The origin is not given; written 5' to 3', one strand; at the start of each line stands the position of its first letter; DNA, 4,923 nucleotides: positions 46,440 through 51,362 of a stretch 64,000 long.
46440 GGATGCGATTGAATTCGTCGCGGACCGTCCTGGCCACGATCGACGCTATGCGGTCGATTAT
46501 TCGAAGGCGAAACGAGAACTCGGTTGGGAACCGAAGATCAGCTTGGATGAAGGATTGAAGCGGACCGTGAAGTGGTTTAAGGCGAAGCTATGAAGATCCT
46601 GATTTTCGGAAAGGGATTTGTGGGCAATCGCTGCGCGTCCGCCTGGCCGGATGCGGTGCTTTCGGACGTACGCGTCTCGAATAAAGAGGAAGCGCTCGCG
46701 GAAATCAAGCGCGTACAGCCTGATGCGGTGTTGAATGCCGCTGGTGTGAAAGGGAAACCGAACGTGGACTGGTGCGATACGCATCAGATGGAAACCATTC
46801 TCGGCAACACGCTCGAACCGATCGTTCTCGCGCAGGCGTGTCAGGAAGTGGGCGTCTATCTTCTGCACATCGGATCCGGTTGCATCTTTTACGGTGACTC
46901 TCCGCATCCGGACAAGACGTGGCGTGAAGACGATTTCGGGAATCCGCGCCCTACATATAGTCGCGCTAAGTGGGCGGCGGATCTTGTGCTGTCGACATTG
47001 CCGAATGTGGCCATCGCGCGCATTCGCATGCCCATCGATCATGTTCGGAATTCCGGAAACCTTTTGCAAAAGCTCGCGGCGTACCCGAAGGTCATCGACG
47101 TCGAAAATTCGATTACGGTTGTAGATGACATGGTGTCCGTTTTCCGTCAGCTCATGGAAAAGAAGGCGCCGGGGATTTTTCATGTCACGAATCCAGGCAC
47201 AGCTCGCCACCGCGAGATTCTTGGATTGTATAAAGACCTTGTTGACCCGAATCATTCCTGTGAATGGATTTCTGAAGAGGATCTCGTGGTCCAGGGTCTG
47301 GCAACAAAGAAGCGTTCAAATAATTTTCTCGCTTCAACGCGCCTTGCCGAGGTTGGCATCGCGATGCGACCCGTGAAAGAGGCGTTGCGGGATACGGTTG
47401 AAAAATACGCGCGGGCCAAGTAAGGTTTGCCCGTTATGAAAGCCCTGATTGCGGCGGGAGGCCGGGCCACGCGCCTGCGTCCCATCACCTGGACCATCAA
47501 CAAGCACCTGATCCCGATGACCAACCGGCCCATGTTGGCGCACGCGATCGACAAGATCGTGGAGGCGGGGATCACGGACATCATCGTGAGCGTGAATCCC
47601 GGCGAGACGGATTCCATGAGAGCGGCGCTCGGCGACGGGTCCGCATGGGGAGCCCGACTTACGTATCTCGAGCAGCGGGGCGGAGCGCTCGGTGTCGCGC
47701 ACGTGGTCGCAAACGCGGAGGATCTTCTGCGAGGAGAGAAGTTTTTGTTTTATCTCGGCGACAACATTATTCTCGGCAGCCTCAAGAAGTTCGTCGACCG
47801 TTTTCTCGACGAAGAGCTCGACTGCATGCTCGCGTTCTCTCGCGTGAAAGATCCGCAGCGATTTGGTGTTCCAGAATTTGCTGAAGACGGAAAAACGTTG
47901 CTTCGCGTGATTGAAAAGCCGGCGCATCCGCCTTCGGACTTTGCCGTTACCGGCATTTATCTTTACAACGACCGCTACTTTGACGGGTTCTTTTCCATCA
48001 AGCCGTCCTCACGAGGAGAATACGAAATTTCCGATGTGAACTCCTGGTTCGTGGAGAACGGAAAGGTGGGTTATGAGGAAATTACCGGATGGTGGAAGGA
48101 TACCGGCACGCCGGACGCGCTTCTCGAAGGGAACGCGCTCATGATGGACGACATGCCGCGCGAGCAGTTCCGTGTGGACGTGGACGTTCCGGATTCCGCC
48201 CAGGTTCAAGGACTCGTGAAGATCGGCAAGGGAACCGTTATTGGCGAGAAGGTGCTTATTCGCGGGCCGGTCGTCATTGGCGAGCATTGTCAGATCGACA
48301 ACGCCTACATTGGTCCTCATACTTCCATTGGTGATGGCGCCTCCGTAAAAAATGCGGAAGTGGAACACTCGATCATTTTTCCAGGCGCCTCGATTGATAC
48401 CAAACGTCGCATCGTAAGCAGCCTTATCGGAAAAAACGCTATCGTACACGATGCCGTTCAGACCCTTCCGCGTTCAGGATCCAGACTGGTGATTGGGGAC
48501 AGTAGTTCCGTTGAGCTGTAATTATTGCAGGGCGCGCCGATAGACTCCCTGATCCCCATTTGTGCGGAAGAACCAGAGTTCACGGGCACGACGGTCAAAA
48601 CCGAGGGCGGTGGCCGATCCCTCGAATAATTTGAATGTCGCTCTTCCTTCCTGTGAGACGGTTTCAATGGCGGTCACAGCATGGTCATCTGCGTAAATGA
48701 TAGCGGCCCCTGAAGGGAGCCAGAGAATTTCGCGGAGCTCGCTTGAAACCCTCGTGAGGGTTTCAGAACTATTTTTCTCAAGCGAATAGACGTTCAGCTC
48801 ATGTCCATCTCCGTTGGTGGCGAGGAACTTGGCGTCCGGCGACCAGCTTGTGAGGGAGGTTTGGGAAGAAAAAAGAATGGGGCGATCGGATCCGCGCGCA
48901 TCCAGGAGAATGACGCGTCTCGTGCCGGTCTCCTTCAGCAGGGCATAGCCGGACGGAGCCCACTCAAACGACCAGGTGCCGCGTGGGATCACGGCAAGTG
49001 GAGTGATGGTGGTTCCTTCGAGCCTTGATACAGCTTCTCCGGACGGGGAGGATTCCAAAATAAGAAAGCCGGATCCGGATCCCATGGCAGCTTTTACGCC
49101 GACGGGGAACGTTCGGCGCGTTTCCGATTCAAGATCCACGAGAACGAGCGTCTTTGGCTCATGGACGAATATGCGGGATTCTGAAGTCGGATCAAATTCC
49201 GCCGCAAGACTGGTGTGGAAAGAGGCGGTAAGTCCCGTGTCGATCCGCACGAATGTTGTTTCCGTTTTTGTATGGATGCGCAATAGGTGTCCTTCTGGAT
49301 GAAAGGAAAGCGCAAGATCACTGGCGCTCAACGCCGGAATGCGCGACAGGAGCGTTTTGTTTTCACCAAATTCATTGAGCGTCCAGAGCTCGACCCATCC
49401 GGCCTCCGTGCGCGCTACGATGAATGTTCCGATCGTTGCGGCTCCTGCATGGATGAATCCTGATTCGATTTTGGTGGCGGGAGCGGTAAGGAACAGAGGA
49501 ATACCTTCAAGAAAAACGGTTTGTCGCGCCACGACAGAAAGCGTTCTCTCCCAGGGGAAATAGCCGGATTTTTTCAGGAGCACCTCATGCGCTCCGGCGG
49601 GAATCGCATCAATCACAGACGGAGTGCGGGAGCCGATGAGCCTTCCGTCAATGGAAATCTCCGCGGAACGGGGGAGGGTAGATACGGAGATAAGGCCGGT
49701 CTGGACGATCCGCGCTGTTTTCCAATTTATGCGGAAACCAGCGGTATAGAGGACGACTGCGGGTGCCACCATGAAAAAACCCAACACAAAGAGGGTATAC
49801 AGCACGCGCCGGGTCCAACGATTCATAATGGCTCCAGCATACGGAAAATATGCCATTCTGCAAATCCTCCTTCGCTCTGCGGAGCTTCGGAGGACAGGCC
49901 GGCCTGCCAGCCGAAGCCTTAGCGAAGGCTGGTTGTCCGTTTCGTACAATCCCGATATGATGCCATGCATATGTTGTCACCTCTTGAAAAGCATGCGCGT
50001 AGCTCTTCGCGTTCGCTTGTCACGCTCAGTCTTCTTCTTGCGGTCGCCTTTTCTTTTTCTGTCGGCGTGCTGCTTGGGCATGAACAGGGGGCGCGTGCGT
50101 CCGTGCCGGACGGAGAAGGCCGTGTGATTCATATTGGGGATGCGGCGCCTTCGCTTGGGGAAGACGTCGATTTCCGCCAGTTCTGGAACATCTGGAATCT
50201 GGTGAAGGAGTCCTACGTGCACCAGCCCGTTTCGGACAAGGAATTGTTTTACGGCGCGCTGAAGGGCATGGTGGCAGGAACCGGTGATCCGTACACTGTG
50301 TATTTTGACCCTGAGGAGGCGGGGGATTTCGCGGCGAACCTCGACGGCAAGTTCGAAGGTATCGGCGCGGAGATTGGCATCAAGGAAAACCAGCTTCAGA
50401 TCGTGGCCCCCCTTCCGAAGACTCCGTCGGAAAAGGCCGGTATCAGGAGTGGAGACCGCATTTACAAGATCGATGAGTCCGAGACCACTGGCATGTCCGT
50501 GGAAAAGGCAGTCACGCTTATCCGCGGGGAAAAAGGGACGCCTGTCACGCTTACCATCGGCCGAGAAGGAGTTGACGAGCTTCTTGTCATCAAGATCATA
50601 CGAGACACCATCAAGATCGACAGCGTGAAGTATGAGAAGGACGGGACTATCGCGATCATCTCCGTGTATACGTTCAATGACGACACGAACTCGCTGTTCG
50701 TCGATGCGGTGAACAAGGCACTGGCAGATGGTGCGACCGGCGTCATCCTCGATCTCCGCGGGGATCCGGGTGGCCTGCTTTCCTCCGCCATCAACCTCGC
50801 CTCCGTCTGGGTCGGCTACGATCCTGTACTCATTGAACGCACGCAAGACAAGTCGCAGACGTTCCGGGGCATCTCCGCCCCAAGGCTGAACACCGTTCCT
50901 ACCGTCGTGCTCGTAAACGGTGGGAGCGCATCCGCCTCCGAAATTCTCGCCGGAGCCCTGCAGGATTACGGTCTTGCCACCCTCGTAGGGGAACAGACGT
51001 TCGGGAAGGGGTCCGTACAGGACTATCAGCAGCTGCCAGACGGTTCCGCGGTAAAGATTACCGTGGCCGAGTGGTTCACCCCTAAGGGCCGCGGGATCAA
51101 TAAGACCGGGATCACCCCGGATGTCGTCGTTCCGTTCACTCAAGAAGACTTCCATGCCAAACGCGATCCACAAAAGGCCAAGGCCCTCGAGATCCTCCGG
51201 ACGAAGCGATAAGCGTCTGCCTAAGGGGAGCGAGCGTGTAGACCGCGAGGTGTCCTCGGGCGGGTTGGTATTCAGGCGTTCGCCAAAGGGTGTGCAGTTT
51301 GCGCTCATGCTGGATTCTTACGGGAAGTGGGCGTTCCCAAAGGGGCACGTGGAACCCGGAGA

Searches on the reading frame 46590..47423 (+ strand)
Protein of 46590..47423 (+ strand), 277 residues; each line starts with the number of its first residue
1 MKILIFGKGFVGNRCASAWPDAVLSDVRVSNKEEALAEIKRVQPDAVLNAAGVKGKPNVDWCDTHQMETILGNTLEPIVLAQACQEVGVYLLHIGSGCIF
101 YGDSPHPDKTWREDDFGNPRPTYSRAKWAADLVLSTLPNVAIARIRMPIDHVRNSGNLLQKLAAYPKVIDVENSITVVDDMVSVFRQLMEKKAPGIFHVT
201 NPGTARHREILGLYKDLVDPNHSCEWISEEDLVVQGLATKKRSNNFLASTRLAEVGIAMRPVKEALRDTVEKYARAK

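Call 72: search_protein_families(library=pfam, proteins=[window:46590-47423:+], max_evalue=0.0001)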
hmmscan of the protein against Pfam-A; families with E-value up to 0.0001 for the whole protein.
window:46590-47423:+ (277 aa): 2 families
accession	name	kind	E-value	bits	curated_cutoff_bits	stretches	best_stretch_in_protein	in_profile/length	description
PF04321.23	RmlD_sub_bind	-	5.8e-18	65.4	27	1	26-273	34-285/287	RmlD substrate binding domain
PF01370.27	Epimerase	-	7.1e-11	42.4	20.9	1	25-134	46-153/240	NAD dependent epimerase/dehydratase family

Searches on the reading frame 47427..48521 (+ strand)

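Call 72: search_protein_families(library=pfam, proteins=[window:47427-48521:+], max_evalue=0.0001)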
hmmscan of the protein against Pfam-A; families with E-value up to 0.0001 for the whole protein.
window:47427-48521:+ (364 aa): 5 families
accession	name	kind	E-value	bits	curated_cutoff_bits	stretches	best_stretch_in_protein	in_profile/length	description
PF00483.29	NTP_transferase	-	1.2e-46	159.7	21.2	1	5-238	1-241/245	Nucleotidyl transferase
PF25084.1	LbH_EIF2B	-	3e-14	53.3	54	2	264-346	10-87/105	EIF2B subunit epsilon LbH domain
PF00132.30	Hexapep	-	6.2e-09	35.6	27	1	282-308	2-29/36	Bacterial transferase hexapeptide (six repeats)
PF12804.13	NTP_transf_3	-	1.6e-08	35.4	27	1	6-116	1-99/160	MobA-like NTP transferase domain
PF24894.1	Hexapep_GlmU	-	9.3e-05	22.9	23.3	0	309-344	46-81/104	GlmU-like, C-terminal hexapeptide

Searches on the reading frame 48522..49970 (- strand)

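Call 72: search_protein_families(library=pfam, proteins=[window:48522-49970:-], max_evalue=0.0001)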
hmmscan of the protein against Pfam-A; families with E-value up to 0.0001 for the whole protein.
window:48522-49970:- (482 aa): 3 families
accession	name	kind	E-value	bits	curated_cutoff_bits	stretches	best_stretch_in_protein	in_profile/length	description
PF08308.17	PEGA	-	3.8e-12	46.4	20.8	1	92-152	2-61/71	PEGA domain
PF25174.1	Beta-prop_THOC3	-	1.7e-06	27.7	305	1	369-464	89-185/272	THOC3 beta-propeller domain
PF24817.1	WD40_WDHD1_1st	-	3.9e-05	23.4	109.9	0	368-430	222-286/291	WDHD1 first WD40 domain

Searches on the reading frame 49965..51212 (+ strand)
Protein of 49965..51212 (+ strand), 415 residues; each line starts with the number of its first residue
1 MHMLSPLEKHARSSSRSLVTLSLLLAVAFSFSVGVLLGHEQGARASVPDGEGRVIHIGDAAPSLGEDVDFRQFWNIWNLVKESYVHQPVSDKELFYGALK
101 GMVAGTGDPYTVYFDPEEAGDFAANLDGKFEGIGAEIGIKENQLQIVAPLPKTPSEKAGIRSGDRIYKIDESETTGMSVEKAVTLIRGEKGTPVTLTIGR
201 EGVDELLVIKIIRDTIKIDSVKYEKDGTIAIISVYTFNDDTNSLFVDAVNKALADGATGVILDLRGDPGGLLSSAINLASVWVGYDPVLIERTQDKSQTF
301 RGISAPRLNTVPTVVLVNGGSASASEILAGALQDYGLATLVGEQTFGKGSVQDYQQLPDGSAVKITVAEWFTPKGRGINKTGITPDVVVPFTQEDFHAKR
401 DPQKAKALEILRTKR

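Call 72: search_protein_families(library=pfam, proteins=[window:49965-51212:+], max_evalue=0.0001)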
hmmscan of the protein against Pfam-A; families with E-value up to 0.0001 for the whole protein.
window:49965-51212:+ (415 aa): 5 families
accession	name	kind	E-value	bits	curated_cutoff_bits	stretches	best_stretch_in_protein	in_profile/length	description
PF03572.23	Peptidase_S41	-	2.6e-48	164.2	24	1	229-389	2-165/165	Peptidase family S41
PF17820.7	PDZ_6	-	1.4e-09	38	27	1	146-198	2-52/54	PDZ domain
PF22694.1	CtpB_N-like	-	4.5e-09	37.1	27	1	69-117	37-84/85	Activating protease CtpB N-terminal domain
PF00595.29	PDZ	-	1.3e-08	35.6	23.2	1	131-198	10-80/81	PDZ domain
PF13180.12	PDZ_2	-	1.9e-07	31.7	27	1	133-210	3-79/80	PDZ domain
